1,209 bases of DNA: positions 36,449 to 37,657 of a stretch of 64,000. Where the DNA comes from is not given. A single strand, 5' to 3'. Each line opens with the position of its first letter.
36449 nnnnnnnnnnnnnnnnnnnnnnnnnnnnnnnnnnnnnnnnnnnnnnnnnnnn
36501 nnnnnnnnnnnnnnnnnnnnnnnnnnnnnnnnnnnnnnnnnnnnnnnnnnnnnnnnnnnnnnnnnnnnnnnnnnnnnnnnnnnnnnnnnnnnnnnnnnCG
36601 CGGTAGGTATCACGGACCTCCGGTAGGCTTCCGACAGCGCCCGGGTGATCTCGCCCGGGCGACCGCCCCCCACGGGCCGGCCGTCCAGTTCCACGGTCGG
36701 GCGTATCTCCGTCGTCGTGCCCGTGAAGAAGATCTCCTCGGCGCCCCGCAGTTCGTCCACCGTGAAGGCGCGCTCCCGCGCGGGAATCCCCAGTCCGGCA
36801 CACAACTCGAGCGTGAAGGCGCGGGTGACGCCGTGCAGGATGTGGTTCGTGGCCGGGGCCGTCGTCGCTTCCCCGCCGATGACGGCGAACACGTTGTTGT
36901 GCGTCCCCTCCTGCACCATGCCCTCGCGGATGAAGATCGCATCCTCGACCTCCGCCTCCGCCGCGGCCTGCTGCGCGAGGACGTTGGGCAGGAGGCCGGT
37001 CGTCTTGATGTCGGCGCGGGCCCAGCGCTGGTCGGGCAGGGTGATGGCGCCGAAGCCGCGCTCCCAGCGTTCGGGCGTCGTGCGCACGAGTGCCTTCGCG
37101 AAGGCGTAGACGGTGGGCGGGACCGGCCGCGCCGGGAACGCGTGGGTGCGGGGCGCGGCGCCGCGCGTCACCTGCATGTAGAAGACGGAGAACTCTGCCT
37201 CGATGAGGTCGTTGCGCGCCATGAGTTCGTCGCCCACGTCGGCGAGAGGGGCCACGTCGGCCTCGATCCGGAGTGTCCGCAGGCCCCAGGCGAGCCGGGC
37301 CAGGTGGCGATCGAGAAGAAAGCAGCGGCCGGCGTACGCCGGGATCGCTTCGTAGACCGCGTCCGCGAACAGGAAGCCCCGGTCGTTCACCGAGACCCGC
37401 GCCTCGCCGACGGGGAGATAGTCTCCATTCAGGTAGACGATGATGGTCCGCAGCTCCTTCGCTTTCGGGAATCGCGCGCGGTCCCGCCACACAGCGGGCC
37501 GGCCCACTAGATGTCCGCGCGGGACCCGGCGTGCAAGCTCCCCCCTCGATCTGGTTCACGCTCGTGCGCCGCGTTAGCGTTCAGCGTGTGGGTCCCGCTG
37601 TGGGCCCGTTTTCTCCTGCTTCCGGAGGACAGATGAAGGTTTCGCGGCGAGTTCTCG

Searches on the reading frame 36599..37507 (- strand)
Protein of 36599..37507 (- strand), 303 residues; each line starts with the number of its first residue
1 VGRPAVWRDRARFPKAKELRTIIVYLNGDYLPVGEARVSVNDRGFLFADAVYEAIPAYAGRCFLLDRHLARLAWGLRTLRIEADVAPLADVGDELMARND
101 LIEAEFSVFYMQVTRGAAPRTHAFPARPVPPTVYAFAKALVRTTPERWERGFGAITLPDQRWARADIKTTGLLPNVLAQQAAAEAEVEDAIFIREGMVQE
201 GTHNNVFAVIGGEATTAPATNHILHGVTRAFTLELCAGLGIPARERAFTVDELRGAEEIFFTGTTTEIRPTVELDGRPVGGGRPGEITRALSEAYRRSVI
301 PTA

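Call 60: search_protein_families(library=pfam, proteins=[window:36599-37507:-], max_evalue=0.001)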
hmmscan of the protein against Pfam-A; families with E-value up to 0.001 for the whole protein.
window:36599-37507:- (303 aa): 1 family
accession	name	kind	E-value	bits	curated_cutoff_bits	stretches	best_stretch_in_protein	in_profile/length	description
PF01063.24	Aminotran_4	-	4.4e-41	141.6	28.5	1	51-271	2-220/223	Amino-transferase class IV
